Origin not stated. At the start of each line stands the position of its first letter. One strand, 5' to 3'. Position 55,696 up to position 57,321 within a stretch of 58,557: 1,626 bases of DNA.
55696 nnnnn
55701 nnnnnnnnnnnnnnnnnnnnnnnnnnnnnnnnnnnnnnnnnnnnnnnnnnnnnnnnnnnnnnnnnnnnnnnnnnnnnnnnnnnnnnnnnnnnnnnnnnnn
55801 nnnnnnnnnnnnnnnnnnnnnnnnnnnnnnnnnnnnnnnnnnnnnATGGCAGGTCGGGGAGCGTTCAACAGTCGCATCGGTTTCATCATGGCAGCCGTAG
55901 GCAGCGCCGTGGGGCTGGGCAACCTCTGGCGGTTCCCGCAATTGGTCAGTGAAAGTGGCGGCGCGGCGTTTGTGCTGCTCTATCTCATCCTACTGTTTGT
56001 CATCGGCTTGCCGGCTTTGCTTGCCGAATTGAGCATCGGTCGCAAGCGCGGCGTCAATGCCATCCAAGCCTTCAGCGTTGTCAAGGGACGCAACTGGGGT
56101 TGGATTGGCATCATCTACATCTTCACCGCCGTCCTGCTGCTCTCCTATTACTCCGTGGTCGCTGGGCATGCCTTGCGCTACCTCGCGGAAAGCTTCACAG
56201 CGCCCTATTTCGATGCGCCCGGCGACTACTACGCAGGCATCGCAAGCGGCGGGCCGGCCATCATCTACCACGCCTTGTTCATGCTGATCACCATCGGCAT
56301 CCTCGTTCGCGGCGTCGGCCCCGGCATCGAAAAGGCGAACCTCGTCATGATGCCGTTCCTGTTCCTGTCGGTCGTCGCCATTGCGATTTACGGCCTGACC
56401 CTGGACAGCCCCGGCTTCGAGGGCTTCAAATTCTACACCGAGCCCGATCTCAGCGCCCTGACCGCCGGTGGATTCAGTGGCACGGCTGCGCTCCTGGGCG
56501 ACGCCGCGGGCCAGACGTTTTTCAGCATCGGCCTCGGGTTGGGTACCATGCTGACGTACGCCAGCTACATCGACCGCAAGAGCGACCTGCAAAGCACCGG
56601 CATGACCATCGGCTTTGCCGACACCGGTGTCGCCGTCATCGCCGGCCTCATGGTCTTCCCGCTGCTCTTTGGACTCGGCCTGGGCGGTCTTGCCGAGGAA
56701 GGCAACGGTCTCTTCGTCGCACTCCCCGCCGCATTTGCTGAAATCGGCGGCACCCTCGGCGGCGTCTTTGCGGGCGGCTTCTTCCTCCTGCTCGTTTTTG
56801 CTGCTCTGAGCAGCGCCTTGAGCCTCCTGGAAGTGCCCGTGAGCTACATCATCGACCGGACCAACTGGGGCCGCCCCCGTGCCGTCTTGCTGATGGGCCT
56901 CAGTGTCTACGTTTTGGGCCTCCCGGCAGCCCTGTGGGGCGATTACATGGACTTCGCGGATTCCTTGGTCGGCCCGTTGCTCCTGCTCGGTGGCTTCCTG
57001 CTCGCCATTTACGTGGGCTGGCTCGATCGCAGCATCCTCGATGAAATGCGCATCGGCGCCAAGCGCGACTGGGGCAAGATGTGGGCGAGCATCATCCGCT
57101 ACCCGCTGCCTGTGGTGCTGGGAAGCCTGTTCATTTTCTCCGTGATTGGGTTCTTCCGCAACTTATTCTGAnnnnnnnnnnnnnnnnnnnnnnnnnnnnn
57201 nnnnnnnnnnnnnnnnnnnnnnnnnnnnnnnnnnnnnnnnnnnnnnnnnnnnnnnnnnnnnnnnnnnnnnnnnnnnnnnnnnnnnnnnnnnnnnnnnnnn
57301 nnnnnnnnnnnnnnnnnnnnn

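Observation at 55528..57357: The same ~31-nt hairpin module sits between duplicated 3' ends at two different tRNA loci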

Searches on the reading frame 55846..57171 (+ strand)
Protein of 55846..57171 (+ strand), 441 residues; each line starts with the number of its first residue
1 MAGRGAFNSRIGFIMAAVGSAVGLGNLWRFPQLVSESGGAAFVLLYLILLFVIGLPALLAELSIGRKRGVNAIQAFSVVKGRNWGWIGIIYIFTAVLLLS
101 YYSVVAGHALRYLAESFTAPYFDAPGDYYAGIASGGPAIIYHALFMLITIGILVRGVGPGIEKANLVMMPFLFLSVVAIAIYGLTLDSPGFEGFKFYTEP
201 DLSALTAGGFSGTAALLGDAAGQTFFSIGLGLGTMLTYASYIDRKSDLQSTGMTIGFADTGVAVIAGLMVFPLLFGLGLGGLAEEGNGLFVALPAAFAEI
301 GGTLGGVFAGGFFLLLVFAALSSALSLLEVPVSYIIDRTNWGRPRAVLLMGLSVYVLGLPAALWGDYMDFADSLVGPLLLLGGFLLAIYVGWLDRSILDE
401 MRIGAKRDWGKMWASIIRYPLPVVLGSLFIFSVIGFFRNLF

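Call 6: find_encoding_contigs(protein=window:55846-57171:+, flank=10000, max_places=10)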
Protein window:55846-57171:+ (441 aa): 1 contig read that carries it; 1 place shown.
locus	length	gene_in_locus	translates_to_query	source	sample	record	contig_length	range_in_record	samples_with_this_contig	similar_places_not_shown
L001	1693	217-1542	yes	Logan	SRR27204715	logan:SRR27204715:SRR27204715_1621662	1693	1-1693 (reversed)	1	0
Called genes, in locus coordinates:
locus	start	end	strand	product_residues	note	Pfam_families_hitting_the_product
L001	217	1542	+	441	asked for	PF00209:SNF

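Call 16: find_homologous_proteins(query=window:55846-57171:+, max_evalue=1e-30)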
Query window:55846-57171:+ (441 aa): 2989 proteins with E <= 1e-30 among 8000 candidates; the best 120 are listed.
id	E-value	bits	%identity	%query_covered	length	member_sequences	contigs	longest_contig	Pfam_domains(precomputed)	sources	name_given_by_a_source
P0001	8.0e-276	933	100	100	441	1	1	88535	PF00209.25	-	-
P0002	2.1e-240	816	88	100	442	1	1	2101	PF00209.25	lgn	-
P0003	1.9e-218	744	81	100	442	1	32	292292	PF00209.25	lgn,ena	-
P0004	2.5e-196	671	74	96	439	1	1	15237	PF00209.25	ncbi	-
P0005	7.5e-194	663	72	99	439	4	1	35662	PF00209.25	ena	-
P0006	4.9e-176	604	67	100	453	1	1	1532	PF00209.25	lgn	-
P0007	9.0e-149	514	61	100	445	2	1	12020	PF00209.25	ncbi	-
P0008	3.1e-147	509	59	99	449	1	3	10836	PF00209.25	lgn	-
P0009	9.3e-147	508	60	100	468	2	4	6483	PF00209.25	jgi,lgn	jgi:NSS family neurotransmitter:Na+ symporter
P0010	6.3e-146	505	59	96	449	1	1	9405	PF00209.25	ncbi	ncbi:MAG: sodium-dependent transporter [Thermoplasmatota archaeon]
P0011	8.0e-144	498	57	100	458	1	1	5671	PF00209.25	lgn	-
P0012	9.6e-143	494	58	99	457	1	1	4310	PF00209.25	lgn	-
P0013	3.6e-141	489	57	95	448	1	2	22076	PF00209.25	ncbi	-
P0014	7.4e-140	485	59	96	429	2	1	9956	PF00209.25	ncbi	-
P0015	8.0e-140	485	57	99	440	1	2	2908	PF00209.25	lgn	-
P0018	5.1e-139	482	56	99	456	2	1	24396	PF00209.25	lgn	-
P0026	4.8e-136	472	57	99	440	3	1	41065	PF00209.25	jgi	jgi:NSS family neurotransmitter:Na+ symporter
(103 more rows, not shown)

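Call 17: find_encoding_contigs(protein=P0003, flank=4000, max_places=10)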
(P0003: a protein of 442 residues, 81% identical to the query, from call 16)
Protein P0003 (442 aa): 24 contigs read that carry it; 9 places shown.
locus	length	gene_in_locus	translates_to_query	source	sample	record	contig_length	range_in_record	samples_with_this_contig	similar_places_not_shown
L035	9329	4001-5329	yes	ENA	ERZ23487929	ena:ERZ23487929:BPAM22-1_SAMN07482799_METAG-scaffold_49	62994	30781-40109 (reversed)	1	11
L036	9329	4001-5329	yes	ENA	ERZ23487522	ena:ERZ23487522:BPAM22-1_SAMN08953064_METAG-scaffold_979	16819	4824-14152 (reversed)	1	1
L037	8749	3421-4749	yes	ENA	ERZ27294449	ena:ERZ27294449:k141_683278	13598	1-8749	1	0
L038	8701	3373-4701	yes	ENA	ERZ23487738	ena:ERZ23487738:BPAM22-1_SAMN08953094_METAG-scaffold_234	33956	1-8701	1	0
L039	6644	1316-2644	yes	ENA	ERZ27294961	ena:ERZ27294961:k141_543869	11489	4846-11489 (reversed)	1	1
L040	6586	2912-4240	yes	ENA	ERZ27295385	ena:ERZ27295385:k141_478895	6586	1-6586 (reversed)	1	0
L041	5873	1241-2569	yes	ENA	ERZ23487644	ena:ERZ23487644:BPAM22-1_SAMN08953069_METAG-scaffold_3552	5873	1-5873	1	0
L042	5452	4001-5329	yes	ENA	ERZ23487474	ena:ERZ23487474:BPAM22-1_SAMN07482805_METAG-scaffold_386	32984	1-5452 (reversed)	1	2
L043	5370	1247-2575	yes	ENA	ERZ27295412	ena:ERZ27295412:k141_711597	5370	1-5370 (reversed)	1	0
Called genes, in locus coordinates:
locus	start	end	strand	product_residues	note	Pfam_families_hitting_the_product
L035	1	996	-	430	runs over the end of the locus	PF12704:MacB_PCD, PF02687:FtsX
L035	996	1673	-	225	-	PF02463:SMC_N (faint), PF00005:ABC_tran, PF13304:AAA_21 (faint)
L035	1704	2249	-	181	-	PF00156:Pribosyltran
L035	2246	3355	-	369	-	PF00155:Aminotran_1_2, PF00282:Pyridoxal_deC, PF00266:Aminotran_5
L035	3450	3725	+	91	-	-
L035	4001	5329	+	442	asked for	PF00209:SNF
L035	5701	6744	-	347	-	PF12679:ABC2_membrane_2 (weak), PF12698:ABC2_membrane_3, PF01061:ABC2_membrane (weak)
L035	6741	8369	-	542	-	PF12698:ABC2_membrane_3 (weak)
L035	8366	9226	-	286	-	PF00005:ABC_tran, PF13304:AAA_21 (weak)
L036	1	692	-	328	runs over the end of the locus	PF12704:MacB_PCD, PF02687:FtsX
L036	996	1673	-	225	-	PF02463:SMC_N (faint), PF00005:ABC_tran, PF13304:AAA_21 (faint)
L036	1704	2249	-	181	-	PF00156:Pribosyltran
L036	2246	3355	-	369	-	PF00155:Aminotran_1_2, PF00282:Pyridoxal_deC, PF00266:Aminotran_5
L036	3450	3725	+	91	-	-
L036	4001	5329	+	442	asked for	PF00209:SNF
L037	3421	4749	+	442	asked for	PF00209:SNF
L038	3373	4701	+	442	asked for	PF00209:SNF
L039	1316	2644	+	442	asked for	PF00209:SNF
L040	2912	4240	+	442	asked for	PF00209:SNF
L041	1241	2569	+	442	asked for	PF00209:SNF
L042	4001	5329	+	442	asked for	PF00209:SNF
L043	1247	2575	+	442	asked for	PF00209:SNF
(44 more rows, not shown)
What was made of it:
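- Species B arrays appear in at least 9 contigs from different samples and assemblers (call 17).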

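Call 18: find_encoding_contigs(protein=P0004, flank=4000, max_places=4)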
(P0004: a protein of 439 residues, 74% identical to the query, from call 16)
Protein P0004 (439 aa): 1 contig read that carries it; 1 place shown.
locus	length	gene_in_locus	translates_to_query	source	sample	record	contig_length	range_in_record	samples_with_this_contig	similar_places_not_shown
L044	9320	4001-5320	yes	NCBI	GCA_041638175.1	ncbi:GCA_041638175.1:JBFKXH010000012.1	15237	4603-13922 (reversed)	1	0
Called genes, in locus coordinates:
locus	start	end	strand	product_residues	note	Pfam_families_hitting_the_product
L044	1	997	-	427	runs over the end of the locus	PF12704:MacB_PCD, PF02687:FtsX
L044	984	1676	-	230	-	PF00005:ABC_tran, PF02463:SMC_N (faint), PF13304:AAA_21 (faint)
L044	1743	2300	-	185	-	PF00156:Pribosyltran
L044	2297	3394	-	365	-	PF00266:Aminotran_5 (weak), PF00282:Pyridoxal_deC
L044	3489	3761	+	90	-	-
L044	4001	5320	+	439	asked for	PF00209:SNF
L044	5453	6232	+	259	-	-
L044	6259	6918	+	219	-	PF07187:DUF1405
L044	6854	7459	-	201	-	-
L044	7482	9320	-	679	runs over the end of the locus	PF00270:DEAD (faint), PF04851:ResIII (faint), PF06733:DEAD_2, PF13307:Helicase_C_2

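Call 19: find_encoding_contigs(protein=P0005, flank=4000, max_places=4)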
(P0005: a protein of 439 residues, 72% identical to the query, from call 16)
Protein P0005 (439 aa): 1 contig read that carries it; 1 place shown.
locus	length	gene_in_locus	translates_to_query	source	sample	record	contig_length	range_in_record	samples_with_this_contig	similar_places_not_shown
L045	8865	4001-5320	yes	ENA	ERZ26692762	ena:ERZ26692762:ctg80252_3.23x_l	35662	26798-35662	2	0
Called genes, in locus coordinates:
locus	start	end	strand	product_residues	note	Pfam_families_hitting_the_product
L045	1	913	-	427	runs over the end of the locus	PF12704:MacB_PCD, PF02687:FtsX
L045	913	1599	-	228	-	PF02463:SMC_N (faint), PF00005:ABC_tran, PF13304:AAA_21 (faint)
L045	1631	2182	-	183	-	PF00156:Pribosyltran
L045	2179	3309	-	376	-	PF00155:Aminotran_1_2, PF00282:Pyridoxal_deC, PF00266:Aminotran_5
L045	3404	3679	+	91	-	-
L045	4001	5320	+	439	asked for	PF00209:SNF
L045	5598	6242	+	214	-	PF07187:DUF1405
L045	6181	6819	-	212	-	-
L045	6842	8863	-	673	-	?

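Call 28: list_cluster_members(proteins=[P0004, P0007, P0003, P0005, P0013, P0014])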
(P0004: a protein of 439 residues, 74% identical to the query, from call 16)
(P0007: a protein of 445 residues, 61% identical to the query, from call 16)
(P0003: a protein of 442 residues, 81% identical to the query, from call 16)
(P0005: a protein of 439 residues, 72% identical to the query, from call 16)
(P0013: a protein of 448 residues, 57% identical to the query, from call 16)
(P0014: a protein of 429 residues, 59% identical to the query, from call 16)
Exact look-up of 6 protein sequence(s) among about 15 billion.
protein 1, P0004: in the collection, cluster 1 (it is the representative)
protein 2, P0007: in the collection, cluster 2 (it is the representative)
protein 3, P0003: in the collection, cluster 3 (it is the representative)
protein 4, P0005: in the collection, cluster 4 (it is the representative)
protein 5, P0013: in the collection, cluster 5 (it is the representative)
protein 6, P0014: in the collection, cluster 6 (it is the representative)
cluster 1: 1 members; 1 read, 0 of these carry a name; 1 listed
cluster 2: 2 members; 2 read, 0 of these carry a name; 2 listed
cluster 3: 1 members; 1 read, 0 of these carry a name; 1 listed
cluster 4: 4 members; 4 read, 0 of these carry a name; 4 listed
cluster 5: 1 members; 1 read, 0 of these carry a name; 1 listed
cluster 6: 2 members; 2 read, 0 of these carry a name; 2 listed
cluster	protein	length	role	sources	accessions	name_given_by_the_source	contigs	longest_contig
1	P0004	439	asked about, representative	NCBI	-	-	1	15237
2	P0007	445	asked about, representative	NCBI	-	-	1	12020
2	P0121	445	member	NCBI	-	-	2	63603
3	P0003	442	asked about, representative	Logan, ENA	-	-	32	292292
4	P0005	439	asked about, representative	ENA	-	-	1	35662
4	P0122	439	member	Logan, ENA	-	-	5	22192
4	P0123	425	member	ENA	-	-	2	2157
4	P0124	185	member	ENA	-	-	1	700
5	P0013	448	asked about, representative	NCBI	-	-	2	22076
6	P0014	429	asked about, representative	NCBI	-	-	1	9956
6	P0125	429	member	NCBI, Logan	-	-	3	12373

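Call 29: find_encoding_contigs(protein=P0002, flank=4000, max_places=4)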
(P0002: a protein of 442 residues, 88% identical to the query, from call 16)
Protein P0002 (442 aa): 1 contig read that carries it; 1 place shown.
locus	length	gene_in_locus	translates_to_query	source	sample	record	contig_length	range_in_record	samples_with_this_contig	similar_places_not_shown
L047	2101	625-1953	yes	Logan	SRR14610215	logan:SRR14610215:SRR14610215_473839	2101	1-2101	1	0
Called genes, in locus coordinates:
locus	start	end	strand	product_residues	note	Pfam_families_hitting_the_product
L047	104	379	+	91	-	-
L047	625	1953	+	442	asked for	PF00209:SNF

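Call 41: find_encoding_contigs(protein=P0007, flank=3000, max_places=3)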
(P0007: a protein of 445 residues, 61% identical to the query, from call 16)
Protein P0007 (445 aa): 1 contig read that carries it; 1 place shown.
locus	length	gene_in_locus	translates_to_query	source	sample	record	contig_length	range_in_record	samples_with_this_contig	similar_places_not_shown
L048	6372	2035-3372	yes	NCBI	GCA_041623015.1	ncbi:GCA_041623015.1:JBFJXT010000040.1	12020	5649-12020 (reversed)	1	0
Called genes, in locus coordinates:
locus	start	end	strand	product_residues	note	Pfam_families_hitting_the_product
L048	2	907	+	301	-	?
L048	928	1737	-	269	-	PF01936:NYN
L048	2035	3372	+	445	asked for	PF00209:SNF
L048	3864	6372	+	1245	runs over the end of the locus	PF13195:DUF4011 (faint), PF01443:Viral_helicase1 (faint), PF13086:AAA_11, PF13245:AAA_19 (faint), PF13604:AAA_30 (faint), PF13086:AAA_11 (weak), PF13087:AAA_12, PF18741:MTES_1575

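Call 42: find_encoding_contigs(protein=P0008, flank=3000, max_places=3)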
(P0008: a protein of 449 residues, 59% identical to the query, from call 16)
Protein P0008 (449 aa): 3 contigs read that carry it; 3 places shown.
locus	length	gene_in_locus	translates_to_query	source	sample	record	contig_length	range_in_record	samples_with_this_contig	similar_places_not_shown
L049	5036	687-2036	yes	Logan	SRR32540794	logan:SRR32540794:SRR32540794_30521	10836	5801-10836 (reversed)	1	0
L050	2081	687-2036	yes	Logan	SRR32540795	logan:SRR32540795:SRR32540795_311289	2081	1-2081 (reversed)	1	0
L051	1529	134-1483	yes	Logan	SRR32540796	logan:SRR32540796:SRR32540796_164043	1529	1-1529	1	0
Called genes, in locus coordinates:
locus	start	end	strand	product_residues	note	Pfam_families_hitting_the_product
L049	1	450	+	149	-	?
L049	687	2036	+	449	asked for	PF00209:SNF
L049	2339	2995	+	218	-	PF07187:DUF1405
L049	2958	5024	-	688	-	PF04851:ResIII (weak), PF00270:DEAD (faint), PF06733:DEAD_2, PF13307:Helicase_C_2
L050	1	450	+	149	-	?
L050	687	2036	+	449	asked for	PF00209:SNF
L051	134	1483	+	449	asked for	PF00209:SNF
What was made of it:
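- (8) Gene order changes right after tRNA-Leu among relatives (calls 17-19, 41, 42), as at integration hot spots.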

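Call 53: find_encoding_contigs(protein=P0003, flank=10000, max_places=3)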
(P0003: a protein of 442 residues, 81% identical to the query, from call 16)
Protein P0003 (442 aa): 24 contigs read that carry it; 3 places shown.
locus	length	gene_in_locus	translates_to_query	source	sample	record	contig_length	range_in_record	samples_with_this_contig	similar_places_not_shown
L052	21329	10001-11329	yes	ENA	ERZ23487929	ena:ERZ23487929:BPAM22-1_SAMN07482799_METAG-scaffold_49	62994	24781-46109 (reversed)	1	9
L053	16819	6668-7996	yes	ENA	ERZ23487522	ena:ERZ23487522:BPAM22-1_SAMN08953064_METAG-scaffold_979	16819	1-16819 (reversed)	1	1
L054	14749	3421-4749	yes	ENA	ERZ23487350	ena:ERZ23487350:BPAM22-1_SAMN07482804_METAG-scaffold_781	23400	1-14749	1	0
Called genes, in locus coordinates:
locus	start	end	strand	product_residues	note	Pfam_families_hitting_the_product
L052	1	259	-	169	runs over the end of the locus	PF01638:HxlR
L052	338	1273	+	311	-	PF00487:FA_desaturase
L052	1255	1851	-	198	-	PF05175:MTS, PF06325:PrmA, PF13847:Methyltransf_31 (weak), PF08241:Methyltransf_11 (weak), PF08242:Methyltransf_12 (weak), PF13649:Methyltransf_25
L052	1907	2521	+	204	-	PF00300:His_Phos_1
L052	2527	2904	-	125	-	-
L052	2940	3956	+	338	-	PF00578:AhpC-TSA, PF17991:Thioredoxin_10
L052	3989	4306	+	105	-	PF04343:DUF488, PF22751:DUF488-N3a, PF22752:DUF488-N3i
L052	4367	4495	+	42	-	-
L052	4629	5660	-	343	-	PF01866:Diphthamide_syn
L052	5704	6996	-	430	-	PF12704:MacB_PCD, PF02687:FtsX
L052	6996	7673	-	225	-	PF02463:SMC_N (faint), PF00005:ABC_tran, PF13304:AAA_21 (faint)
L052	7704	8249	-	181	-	PF00156:Pribosyltran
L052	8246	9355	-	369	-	PF00155:Aminotran_1_2, PF00282:Pyridoxal_deC, PF00266:Aminotran_5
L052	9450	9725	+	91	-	-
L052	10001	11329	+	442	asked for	PF00209:SNF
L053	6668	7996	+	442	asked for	PF00209:SNF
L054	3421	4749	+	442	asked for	PF00209:SNF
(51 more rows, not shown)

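Call 63: find_encoding_contigs(protein=P0013, flank=3000, max_places=2)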
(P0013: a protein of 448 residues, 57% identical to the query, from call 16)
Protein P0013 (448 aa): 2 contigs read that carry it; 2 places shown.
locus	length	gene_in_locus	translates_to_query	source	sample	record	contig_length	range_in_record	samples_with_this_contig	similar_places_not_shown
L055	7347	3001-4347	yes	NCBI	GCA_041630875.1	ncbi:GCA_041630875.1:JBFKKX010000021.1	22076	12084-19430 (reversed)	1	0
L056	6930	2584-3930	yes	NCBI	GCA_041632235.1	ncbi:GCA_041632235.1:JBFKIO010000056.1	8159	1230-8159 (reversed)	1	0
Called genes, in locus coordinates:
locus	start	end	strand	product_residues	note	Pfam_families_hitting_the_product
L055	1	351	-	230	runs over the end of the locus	PF00005:ABC_tran, PF02463:SMC_N (faint), PF13304:AAA_21 (faint)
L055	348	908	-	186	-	PF00156:Pribosyltran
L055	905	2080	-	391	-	PF00155:Aminotran_1_2, PF00282:Pyridoxal_deC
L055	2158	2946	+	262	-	PF13840:ACT_7 (weak)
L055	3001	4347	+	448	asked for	PF00209:SNF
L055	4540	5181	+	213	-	PF07187:DUF1405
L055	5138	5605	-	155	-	-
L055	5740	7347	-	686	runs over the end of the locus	PF00270:DEAD (faint), PF04851:ResIII (faint), PF06733:DEAD_2, PF13307:Helicase_C_2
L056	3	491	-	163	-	?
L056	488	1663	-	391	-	PF00155:Aminotran_1_2, PF00282:Pyridoxal_deC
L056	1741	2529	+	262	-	PF13840:ACT_7 (weak)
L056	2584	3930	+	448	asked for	PF00209:SNF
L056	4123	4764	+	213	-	PF07187:DUF1405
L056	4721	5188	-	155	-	-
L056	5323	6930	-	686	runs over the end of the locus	PF00270:DEAD (faint), PF04851:ResIII (faint), PF06733:DEAD_2, PF13307:Helicase_C_2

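Call 64: find_encoding_contigs(protein=P0018, flank=3000, max_places=2)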
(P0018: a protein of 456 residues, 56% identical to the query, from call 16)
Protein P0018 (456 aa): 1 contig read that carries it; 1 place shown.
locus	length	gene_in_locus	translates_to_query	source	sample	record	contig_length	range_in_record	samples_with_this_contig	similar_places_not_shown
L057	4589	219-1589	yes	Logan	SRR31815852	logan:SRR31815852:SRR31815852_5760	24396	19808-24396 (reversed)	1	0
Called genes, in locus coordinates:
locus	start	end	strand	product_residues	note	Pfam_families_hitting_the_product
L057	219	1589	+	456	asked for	PF00209:SNF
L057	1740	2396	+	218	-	PF07187:DUF1405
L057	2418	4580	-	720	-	PF00270:DEAD (weak), PF04851:ResIII (faint), PF06733:DEAD_2, PF13307:Helicase_C_2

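Call 65: find_encoding_contigs(protein=P0026, flank=3000, max_places=2)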
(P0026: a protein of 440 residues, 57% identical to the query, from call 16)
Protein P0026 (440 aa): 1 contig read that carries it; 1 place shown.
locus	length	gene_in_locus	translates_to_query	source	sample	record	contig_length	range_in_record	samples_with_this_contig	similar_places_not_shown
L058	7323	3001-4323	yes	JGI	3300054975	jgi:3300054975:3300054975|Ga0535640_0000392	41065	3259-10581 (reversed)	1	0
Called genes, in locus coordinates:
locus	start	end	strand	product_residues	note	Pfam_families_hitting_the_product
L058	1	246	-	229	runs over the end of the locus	PF01973:MptE-like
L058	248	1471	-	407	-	PF04123:DUF373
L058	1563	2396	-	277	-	PF00106:adh_short, PF01370:Epimerase (weak), PF08659:KR, PF13460:NAD_binding_10 (weak), PF13561:adh_short_C2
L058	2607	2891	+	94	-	-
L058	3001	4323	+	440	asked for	PF00209:SNF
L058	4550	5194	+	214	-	PF07187:DUF1405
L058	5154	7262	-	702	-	PF00270:DEAD (faint), PF04851:ResIII, PF06733:DEAD_2, PF13307:Helicase_C_2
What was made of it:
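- Tried and rejected: The same gene order exists in relatives without cassettes (calls 18, 19, 63-65).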
